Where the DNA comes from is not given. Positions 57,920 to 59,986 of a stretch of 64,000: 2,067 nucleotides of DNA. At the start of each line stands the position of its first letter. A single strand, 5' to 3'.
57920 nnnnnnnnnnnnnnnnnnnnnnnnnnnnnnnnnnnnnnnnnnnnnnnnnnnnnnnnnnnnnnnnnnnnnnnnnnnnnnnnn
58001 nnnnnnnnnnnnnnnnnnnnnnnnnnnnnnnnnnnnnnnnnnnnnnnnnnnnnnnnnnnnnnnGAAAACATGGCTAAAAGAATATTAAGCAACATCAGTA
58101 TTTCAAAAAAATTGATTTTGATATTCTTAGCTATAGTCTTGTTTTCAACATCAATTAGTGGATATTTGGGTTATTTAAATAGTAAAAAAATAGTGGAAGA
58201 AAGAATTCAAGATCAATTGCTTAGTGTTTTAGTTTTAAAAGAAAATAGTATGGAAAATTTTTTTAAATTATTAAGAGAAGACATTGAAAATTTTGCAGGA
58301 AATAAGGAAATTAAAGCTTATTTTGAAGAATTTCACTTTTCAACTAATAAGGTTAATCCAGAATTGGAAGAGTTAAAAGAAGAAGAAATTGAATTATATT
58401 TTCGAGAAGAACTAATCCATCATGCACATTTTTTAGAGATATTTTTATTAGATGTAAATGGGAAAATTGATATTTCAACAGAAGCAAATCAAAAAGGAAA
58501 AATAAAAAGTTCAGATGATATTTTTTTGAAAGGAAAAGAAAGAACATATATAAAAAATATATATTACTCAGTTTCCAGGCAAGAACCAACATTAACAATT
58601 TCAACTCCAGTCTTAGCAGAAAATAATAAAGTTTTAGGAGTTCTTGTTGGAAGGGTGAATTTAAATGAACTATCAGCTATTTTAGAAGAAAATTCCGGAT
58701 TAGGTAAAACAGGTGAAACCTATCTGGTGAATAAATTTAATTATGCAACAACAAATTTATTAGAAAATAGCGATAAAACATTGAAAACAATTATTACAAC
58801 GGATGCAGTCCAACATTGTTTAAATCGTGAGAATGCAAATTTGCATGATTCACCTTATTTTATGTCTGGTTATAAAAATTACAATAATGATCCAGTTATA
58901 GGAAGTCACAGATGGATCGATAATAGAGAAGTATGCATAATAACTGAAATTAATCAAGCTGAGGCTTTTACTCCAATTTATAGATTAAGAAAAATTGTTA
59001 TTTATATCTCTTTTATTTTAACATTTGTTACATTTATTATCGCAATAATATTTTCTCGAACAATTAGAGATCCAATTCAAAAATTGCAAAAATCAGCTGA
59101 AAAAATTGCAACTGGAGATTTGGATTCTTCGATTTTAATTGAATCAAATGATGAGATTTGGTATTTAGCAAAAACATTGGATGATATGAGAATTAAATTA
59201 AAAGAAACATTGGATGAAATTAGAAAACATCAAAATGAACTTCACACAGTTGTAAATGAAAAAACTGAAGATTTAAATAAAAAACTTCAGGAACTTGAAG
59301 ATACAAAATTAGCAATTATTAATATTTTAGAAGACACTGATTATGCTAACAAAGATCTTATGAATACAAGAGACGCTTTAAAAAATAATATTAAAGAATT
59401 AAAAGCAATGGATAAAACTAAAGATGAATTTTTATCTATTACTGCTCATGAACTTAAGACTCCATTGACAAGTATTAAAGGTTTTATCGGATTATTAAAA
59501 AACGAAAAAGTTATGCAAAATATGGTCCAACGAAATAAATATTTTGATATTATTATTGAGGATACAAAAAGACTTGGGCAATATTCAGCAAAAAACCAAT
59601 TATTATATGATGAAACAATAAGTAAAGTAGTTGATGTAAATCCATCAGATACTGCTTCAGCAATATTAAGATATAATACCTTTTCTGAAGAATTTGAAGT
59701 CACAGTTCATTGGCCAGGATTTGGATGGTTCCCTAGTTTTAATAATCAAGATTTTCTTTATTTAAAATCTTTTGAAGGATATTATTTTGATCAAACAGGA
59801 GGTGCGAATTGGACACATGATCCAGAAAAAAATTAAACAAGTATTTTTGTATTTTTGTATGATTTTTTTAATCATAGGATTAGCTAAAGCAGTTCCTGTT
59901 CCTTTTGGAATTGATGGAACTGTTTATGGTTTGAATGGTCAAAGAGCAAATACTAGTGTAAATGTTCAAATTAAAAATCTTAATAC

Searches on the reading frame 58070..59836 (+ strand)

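Call 44: search_protein_families(library=pfam, proteins=[window:58070-59836:+], max_evalue=0.00001)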
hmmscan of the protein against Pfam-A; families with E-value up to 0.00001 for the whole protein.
window:58070-59836:+ (588 aa): 3 families
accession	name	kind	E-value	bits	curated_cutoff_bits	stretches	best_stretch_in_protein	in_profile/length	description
PF02743.24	dCache_1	-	2.9e-17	63.5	45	1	41-222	2-175/240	Cache domain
PF00512.31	HisKA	-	2.9e-12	46.9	26.9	1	451-504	2-52/66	His Kinase A (phospho-acceptor) domain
PF00672.30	HAMP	-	1.8e-08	35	25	1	328-378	2-52/53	HAMP domain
